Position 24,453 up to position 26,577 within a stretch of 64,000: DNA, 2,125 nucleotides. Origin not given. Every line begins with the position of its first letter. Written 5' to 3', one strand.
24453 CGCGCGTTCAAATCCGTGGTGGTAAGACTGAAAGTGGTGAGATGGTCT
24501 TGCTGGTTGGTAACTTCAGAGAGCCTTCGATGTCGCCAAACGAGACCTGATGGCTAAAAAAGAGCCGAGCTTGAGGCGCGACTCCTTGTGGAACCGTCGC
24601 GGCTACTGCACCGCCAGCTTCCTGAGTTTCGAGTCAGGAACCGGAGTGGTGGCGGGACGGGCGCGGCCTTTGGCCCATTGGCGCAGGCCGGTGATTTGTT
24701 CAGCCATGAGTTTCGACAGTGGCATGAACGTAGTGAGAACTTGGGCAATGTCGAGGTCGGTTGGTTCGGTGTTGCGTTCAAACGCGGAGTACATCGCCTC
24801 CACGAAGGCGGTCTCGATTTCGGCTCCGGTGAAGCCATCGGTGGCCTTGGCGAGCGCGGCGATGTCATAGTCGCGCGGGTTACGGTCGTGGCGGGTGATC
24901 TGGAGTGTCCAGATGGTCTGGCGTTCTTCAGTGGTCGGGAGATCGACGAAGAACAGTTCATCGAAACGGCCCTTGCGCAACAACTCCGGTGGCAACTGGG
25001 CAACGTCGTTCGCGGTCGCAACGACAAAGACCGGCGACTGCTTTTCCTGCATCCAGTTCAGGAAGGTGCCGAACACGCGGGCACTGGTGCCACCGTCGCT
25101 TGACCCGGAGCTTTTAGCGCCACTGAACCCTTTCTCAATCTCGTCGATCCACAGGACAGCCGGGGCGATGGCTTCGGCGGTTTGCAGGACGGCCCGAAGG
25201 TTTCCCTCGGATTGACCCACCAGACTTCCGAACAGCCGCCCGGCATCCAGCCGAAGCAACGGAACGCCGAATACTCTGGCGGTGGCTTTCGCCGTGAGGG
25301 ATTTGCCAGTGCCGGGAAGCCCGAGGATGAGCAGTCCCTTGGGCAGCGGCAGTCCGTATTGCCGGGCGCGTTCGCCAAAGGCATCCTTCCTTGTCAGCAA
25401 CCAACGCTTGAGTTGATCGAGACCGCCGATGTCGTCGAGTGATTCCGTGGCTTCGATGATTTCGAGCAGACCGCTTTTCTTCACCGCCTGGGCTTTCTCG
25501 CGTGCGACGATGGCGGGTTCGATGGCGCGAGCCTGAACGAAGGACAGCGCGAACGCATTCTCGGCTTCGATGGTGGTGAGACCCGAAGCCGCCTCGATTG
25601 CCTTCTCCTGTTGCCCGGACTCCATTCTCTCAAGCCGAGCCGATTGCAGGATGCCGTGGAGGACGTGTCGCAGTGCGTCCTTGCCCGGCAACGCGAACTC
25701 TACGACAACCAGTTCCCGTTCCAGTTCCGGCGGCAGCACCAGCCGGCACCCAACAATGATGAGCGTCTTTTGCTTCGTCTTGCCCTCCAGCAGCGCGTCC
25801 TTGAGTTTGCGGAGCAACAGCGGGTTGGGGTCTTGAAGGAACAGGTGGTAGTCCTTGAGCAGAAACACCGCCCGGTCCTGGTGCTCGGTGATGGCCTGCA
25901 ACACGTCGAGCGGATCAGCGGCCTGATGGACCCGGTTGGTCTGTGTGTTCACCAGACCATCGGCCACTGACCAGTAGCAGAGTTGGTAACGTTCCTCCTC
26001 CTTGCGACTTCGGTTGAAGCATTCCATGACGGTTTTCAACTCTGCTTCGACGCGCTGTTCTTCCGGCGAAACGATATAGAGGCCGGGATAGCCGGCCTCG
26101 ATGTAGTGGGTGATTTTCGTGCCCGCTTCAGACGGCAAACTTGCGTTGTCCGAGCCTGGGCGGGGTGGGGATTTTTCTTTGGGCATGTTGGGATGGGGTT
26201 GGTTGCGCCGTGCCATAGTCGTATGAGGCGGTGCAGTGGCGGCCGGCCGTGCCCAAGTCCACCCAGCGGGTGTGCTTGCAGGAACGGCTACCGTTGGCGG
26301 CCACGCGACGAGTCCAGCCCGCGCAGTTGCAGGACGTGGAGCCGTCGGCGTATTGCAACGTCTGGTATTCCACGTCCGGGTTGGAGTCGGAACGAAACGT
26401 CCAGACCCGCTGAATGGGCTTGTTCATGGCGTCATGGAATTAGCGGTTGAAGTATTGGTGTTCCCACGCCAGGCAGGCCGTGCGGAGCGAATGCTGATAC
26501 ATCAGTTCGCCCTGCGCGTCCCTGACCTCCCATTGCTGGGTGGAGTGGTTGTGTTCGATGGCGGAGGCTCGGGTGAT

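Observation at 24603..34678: Seventeen-gene translationally coupled operon of DNA-transaction proteins and small unknowns, with no phage, conjugation or replication-initiator hallmarks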

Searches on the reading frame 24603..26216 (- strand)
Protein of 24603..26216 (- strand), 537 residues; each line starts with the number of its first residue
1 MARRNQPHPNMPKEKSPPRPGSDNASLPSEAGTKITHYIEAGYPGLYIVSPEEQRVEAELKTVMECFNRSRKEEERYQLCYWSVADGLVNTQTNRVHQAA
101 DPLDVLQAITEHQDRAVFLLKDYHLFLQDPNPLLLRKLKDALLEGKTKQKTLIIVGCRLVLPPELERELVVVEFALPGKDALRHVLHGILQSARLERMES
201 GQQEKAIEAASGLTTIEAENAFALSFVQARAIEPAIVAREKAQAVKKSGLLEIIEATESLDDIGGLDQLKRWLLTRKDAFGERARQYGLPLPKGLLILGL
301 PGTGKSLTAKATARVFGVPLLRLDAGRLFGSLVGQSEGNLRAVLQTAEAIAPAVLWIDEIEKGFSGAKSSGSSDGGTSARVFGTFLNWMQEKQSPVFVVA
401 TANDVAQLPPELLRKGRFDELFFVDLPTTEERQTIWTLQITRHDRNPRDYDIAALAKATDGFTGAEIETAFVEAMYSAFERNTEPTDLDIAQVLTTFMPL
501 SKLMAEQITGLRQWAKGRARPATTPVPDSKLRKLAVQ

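Call 5: search_protein_families(library=pfam, proteins=[window:24603-26216:-], max_evalue=0.01)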
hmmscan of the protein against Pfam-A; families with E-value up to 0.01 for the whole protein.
window:24603-26216:- (537 aa): 2 families
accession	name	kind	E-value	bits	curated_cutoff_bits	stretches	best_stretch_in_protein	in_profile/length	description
PF00004.35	AAA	-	7e-30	104.6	21.2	1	295-425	1-130/131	ATPase family associated with various cellular activities (AAA)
PF17862.7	AAA_lid_3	-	3.2e-08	33.4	27.2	1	449-484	1-36/45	AAA+ lid domain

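Call 7: search_protein_families(library=padloc, proteins=[window:24603-26216:-], max_evalue=0.01)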
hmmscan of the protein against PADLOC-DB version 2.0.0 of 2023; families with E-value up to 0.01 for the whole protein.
window:24603-26216:- (537 aa): 4 families
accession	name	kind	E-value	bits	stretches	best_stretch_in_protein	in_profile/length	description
PDLC02196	IetA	-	9.7e-24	82.5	1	283-491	113-315/374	-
PDLC02195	IetA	-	6.8e-17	59.8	1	283-472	128-310/395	-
PDLC04232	IetA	-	3.2e-11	41.2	1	285-471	109-289/330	-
PDLC04231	IetA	-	1.2e-07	29.8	1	283-403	108-225/262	-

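Call 8: search_protein_families(library=ncbifam, proteins=[window:24603-26216:-], max_evalue=0.01)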
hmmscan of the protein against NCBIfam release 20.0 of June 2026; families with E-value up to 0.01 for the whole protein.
window:24603-26216:- (537 aa): 12 families
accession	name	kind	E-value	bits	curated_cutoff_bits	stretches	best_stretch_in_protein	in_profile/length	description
TIGR01243.1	CDC48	subfamily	1.1e-30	106.6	802.65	1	246-481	436-675/733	CDC48 family AAA ATPase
TIGR01241.2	FtsH_fam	equivalog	4.2e-28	98.5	600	1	260-483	161-387/598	ATP-dependent zinc metalloprotease FtsH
NF003069.1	PRK03992.1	subfamily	5.3e-28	98.2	500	1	247-483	116-357/379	proteasome-activating nucleotidase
TIGR01242.2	TIGR01242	subfamily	1.7e-26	93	500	1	251-484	103-341/362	proteasome-activating nucleotidase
NF047747.1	PrtsmActNtasePan2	equivalog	7.8e-25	87.9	700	1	251-492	140-387/397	proteasome-activating nucleotidase Pan2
NF008004.0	PRK10733.1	equivalog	3.9e-22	78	1008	1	262-477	153-371/644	ATP-dependent zinc metalloprotease FtsH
NF047748.1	PrtsmActNtasePan1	equivalog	1e-21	77.5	750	1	260-479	147-370/405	proteasome-activating nucleotidase Pan1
NF042959.1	IteA_antiphage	equivalog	1.3e-21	77.2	510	1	284-487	117-313/367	anti-phage ATPase IteA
NF041006.2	cell_div_CdvC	equivalog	9.6e-20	70.8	650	1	256-481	98-329/370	cell division protein CdvC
TIGR03689.1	pup_AAA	equivalog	2.9e-14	52.7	504.75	1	186-482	112-417/512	proteasome ATPase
TIGR03922.1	T7SS_EccA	equivalog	0.0018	16.9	466.65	1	243-360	260-384/557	type VII secretion AAA-ATPase EccA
NF003745.1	PRK05342.1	equivalog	0.0072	15.2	359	0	295-362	112-185/418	ATP-dependent Clp protease ATP-binding subunit ClpX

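Call 32: search_solved_structures(query=window:24603-26186:-, max_evalue=1e-10)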
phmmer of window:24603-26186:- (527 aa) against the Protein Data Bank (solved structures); distinct sequences matched with E-value up to 1e-10: 257 (the best 60 are shown).
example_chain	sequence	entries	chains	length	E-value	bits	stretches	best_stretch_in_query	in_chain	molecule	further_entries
6oaa_B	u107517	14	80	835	2.7e-57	198.3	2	244-461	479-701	Cell division control protein 48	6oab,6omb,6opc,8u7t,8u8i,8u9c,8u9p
8dar_A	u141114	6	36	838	2.7e-57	198.3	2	244-461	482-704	Cell division control protein 48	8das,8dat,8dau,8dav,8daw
6oa9_A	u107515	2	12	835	6.8e-57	197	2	244-461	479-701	Cell division control protein 48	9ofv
6chs_H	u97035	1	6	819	2.2e-53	185.4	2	248-460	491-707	Putative cell division control protein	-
5g4g_A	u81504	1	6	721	1e-52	183.2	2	233-485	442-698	VCP-LIKE ATPASE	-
9m4n_A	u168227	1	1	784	1.1e-52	183.1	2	247-474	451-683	Cell division control protein 48 homolog A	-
5g4f_A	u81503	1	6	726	1.1e-52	183.1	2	233-485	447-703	VCP-LIKE ATPASE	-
9m3v_A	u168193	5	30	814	1.2e-52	182.9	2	247-474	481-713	Cell division control protein 48 homolog A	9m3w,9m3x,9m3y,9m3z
5vc7_A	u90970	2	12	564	4e-52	181.2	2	233-486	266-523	VCP-like ATPase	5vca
7wub_C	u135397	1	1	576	2.2e-51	178.8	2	242-464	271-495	Transitional endoplasmic reticulum ATPase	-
7wub_D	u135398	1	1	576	2.5e-51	178.6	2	242-461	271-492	Transitional endoplasmic reticulum ATPase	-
7rlb_A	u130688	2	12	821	2.5e-51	178.6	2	242-461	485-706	Transitional endoplasmic reticulum ATPase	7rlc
7rlj_A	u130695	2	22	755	4e-51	177.9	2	242-462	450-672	Transitional endoplasmic reticulum ATPase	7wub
8yka_A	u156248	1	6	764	4.2e-51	177.9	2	242-462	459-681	Transitional endoplasmic reticulum ATPase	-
7y4w_A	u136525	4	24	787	4.6e-51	177.7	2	242-462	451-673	Transitional endoplasmic reticulum ATPase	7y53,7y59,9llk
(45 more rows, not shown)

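Call 38: search_dna_similar(query=window:24603-26186:-, collection=plasmids, mode=protein, max_rows=30, max_evalue=1e-30)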
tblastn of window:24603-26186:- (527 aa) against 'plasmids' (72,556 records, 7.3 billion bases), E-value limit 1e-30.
Records with a match: 677; places in all: 680; records where one place covers at least 80% of the query: 53.
Best place of each record, by identity: <60% 677.
By first word of the organism name: Klebsiella 251; Escherichia 107; Citrobacter 52; Salmonella 45; Enterobacter 38; Providencia 36; Nostoc 27; Vibrio 18; Proteus 12; Bacillus 8; and 37 more.
By predicted mobility (MOB-suite, as given by PLSDB): conjugative 574; non-mobilizable 62; mobilizable 41.
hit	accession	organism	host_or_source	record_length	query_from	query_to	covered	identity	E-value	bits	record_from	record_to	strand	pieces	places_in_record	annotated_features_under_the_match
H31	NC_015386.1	Treponema succinifaciens DSM 2489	colon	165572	29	514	92%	45.5%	2e-101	342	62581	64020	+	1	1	AAA family ATPase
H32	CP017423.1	Arthrobacter sp. ZXY-2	whole organism,soil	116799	14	514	95%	41.2%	2e-77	272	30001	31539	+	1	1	ATPase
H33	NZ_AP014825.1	Geminocystis sp. NIES-3709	-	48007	28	513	92%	42.1%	2e-85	296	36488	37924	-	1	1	AAA family ATPase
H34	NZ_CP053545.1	Paenarthrobacter sp. YJN-5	cell culture,soil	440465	14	514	95%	40.8%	7e-79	276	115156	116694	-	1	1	AAA family ATPase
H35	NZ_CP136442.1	Paenarthrobacter sp. AT5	atrazine-producing pesticide factory ...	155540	25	514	93%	41.7%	6e-82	286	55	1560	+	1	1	AAA family ATPase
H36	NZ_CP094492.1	Paenarthrobacter ureafaciens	soil,farmland soil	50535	25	514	93%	41.7%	7e-82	285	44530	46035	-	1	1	AAA family ATPase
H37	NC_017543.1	Paenibacillus polymyxa M1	-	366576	25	525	95%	40.3%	1e-89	308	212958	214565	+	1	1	AAA family ATPase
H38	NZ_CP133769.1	Paenibacillus polymyxa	soybean,single cell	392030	25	525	95%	40.3%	1e-89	308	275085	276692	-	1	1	AAA family ATPase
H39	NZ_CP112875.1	Pseudanabaena galeata CCNP1313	-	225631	28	513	92%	41.4%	4e-86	298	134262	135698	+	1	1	AAA family ATPase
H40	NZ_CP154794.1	Rhodococcus aetherivorans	pure culture,soil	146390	25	504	91%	40.9%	6e-77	271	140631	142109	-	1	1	AAA family ATPase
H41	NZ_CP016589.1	Bacillus thuringiensis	Mono isolate,Ginseng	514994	23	513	92%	38.4%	2e-69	290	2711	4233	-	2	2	none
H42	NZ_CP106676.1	Bacillus cereus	cell culture,soil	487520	23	513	93%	37.4%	3e-79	278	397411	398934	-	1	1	AAA family ATPase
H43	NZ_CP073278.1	Clostridium butyricum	Homo sapiens,cell culture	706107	25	527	95%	36.5%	1e-68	246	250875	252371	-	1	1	AAA family ATPase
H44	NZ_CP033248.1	Clostridium butyricum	environment swab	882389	25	514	93%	37.0%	1e-68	246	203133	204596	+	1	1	AAA family ATPase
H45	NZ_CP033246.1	Clostridium butyricum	Homo sapiens,stool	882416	25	514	93%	37.0%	1e-68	246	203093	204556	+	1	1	AAA family ATPase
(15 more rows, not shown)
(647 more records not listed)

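Call 39: search_dna_similar(query=window:24603-26186:-, collection=phages, mode=protein, max_rows=20, max_evalue=1e-20)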
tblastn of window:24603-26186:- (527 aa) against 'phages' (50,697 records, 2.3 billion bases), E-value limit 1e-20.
Records with a match: 57; places in all: 57; records where one place covers at least 80% of the query: 34.
Best place of each record, by identity: <60% 57.
By first word of the organism name: Mycobacterium 34; Pseudomonas 12; Rhodobacter 4; Rhizobium 4; Aeromonas 1; Streptococcus 1; Agrobacterium 1.
By host as written in the record: Mycobacterium smegmatis mc2 155 18; Mycobacterium smegmatis mc2155 6; Pseudomonas aeruginosa 5; Mycobacterium smegmatis mc#155 4; Rhodobacter capsulatus YW1 4; Mycobacterium smegamtis mc2 155 2; - 2; Rhizobium leguminosarum biovar viciae 3841 2; and 13 more.
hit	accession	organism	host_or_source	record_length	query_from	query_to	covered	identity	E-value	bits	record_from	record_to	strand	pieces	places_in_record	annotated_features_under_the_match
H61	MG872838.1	Mycobacterium phage JangDynasty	Mycobacterium smegmatis mc2 155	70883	25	515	93%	32.3%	4e-52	197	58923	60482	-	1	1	95: AAA-ATPase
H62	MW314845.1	Mycobacterium phage TelAviv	Mycobacterium smegmatis mc#155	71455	25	515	93%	32.3%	4e-52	197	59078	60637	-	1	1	93: AAA-ATPase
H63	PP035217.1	Mycobacterium phage Suarez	Mycolicobacterium smegmatis mc^2 155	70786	25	515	93%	32.3%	4e-52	197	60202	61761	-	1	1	AAA-ATPase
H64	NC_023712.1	Mycobacterium phage Firecracker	Mycobacterium smegmatis mc2 155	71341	25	515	93%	32.3%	4e-52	197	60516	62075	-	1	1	100: AAA-ATPase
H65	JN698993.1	Mycobacterium phage Firecracker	Mycobacterium smegmatis mc2 155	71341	25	515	93%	32.3%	4e-52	197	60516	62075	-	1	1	100: AAA-ATPase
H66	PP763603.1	Mycobacterium phage Wildflower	Mycobacterium smegmatis mc2155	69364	25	515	93%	32.3%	5e-52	197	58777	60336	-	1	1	97: AAA-ATPase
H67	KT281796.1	Mycobacterium phage Zakhe101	Mycobacterium smegmatis mc2 155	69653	25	515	93%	32.3%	5e-52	197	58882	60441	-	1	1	AAA-ATPase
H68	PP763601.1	Mycobacterium phage Ashwin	Mycobacterium smegmatis mc2155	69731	25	515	93%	32.3%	5e-52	197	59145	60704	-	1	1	97: AAA-ATPase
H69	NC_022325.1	Mycobacterium phage Dylan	Mycobacterium smegamtis mc2 155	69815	25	515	93%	32.3%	5e-52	197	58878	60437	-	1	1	95: AAA ATPase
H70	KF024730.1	Mycobacterium phage Dylan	Mycobacterium smegamtis mc2 155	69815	25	515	93%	32.3%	5e-52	197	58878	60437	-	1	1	95: AAA-ATPase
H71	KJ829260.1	Mycobacterium phage YungJamal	Mycobacterium smegmatis mc2 155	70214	25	515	93%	32.3%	6e-52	196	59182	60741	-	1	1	97: AAA-ATPase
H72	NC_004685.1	Mycobacterium phage Corndog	Mycobacterium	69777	25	515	93%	32.1%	7e-52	196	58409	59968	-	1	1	gp96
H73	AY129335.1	Mycobacterium phage Corndog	Mycobacterium sp.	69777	25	515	93%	32.1%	7e-52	196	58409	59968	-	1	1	96: AAA-ATPase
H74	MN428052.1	Mycobacterium phage Smooch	Mycobacterium smegmatis mc2155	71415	25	515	93%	32.1%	7e-52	196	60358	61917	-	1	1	98: AAA-ATPase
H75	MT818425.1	Mycobacterium phage NiebruSaylor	Mycobacterium smegmatis mc#155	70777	25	515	93%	32.1%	2e-51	195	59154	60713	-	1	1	98: AAA-ATPase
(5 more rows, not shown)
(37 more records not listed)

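Call 40: get_annotated_region(hit=H72, flank=9000)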
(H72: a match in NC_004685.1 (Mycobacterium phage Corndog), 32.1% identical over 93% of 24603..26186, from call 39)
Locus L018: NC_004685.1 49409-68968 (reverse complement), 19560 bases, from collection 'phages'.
description: Mycobacterium phage Corndog, complete genome.
organism: Mycobacterium phage Corndog (NCBI taxid 2907833)
taxonomy: Viruses; Duplodnaviria; Heunggongvirae; Uroviricota; Caudoviricetes; Corndogvirus; Corndogvirus corndog
host: Mycobacterium; source: -; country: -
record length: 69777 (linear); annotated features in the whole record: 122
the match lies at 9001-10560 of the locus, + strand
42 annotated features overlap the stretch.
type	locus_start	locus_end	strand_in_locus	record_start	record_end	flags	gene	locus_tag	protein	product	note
CDS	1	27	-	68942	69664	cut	-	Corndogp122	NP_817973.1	gp122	-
CDS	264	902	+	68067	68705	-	-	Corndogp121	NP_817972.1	gp121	-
CDS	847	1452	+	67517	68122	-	-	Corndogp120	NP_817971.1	gp120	-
CDS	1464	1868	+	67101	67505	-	-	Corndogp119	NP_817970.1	gp119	-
CDS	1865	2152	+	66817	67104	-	-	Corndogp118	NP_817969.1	gp118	-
CDS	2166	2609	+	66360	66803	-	-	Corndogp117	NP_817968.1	gp117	-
CDS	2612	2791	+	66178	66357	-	-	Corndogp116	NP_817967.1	gp116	-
CDS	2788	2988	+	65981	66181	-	-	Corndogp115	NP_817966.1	gp115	-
CDS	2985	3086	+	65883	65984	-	-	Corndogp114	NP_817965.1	gp114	-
CDS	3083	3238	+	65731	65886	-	-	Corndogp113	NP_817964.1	gp113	-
CDS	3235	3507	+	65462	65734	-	-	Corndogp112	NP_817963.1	gp112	-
CDS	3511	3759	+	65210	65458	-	-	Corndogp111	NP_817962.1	gp111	-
CDS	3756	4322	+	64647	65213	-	-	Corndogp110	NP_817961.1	gp110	-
CDS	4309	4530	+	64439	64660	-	-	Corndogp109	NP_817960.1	gp108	-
CDS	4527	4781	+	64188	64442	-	-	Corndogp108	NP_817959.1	gp109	-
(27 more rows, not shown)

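Call 41: get_annotated_region(hit=H31, flank=10000)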
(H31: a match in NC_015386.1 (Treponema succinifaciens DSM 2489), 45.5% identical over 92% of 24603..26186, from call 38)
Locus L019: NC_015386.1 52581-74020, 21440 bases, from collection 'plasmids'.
description: Treponema succinifaciens DSM 2489 plasmid pTRESU01, complete sequence
organism: Treponema succinifaciens DSM 2489 (NCBI taxid 869209)
taxonomy: Bacteria; Spirochaetota; Spirochaetia; Spirochaetales; Treponemataceae; Treponema; Treponema succinifaciens; Treponema succinifaciens DSM 2489
host: -; source: colon; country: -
typing (MOB-suite, as given by PLSDB): non-mobilizable; mating-pair formation MPF_T
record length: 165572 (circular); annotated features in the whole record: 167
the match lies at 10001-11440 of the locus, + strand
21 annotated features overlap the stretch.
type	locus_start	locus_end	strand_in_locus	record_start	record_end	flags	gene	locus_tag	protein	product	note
CDS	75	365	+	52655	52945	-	-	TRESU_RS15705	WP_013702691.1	transposase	GO:0006313 - DNA transposition [Evidence IEA]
CDS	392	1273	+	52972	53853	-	-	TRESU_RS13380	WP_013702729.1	IS3 family transposase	-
CDS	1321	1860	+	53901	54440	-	-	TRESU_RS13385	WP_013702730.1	hypothetical protein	-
CDS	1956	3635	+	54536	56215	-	-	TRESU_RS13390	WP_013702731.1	contractile injection system protein, VgrG/Pvc8 family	-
CDS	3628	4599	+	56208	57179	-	-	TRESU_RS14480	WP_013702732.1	hypothetical protein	-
CDS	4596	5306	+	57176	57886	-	-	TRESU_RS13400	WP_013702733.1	hypothetical protein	-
CDS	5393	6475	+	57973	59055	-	-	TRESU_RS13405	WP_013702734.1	hypothetical protein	-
CDS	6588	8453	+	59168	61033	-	-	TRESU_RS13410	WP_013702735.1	hypothetical protein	-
CDS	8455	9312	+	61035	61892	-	-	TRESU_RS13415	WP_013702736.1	hypothetical protein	-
CDS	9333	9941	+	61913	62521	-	-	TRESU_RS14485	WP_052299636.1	4Fe-4S cluster-binding domain-containing protein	-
CDS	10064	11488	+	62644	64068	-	-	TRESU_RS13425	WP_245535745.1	AAA family ATPase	-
CDS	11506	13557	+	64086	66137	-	-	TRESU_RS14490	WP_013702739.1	phage baseplate assembly protein V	-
CDS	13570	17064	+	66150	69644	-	-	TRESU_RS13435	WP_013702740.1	hypothetical protein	-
CDS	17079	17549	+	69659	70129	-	-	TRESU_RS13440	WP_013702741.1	hypothetical protein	-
CDS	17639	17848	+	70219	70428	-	-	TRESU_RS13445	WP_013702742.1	hypothetical protein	-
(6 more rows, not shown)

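Call 47: find_related_loci(query=window:24603-26186:-, collection=metagenome_contigs, flank=10000)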
Query window:24603-26186:- (527 aa) in metagenome_contigs; peptide patterns used: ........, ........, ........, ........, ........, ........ (x = any residue, [..] = any of these).
275 stretches matched a pattern; 88 encode a relative of the query (tblastn E <= 1e-3); the best 80 are kept; 80 distinct loci.
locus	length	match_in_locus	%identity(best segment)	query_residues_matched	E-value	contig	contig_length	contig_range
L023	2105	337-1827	75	24-527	0e+0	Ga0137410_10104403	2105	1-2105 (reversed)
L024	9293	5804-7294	69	24-527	0e+0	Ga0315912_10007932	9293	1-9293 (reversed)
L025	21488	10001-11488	60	23-525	0e+0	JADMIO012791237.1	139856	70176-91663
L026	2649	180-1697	61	14-525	0e+0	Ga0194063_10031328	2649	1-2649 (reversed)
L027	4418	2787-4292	52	6-512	2e-176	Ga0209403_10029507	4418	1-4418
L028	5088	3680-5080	55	28-498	7e-173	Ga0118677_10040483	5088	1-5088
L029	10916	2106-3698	51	1-525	8e-167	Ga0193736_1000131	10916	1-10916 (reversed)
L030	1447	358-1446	69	24-393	7e-177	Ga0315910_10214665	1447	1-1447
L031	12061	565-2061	55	23-522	3e-159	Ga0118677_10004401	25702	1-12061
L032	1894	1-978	67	200-525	3e-145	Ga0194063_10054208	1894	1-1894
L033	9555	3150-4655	44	29-524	2e-131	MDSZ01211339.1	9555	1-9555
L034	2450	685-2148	44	29-512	8e-137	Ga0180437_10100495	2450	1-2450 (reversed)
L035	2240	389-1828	44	29-515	6e-129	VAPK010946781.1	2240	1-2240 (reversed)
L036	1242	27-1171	71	24-417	3e-129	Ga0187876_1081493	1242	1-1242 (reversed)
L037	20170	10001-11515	40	23-513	5e-114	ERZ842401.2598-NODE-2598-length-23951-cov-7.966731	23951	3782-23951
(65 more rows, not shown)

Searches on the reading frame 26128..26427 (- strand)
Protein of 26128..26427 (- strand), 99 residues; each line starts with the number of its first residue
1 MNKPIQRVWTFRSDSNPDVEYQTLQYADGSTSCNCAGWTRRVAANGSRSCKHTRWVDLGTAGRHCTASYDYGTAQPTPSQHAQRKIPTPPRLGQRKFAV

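Call 5: search_protein_families(library=pfam, proteins=[window:26128-26427:-], max_evalue=0.01)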
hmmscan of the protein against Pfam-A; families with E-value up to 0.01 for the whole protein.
window:26128-26427:- (99 aa): 0 families

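Call 7: search_protein_families(library=padloc, proteins=[window:26128-26427:-], max_evalue=0.01)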
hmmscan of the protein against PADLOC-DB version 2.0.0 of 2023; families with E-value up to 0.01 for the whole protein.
window:26128-26427:- (99 aa): 0 families

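Call 8: search_protein_families(library=ncbifam, proteins=[window:26128-26427:-], max_evalue=0.01)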
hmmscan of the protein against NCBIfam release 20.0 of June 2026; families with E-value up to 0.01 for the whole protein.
window:26128-26427:- (99 aa): 0 families

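Call 31: search_protein_families(library=phrogs, proteins=[window:26128-26427:-], max_evalue=0.01)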
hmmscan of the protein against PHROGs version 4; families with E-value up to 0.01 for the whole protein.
window:26128-26427:- (99 aa): 0 families

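Call 87: search_protein_families(library=pfam, proteins=[window:26128-26427:-], max_evalue=0.5)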
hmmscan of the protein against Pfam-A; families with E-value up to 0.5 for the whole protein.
window:26128-26427:- (99 aa): 0 families

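Call 117: search_solved_structures(query=window:26128-26427:-, max_evalue=10)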
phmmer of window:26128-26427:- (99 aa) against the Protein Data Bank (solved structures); distinct sequences matched with E-value up to 10: 0.
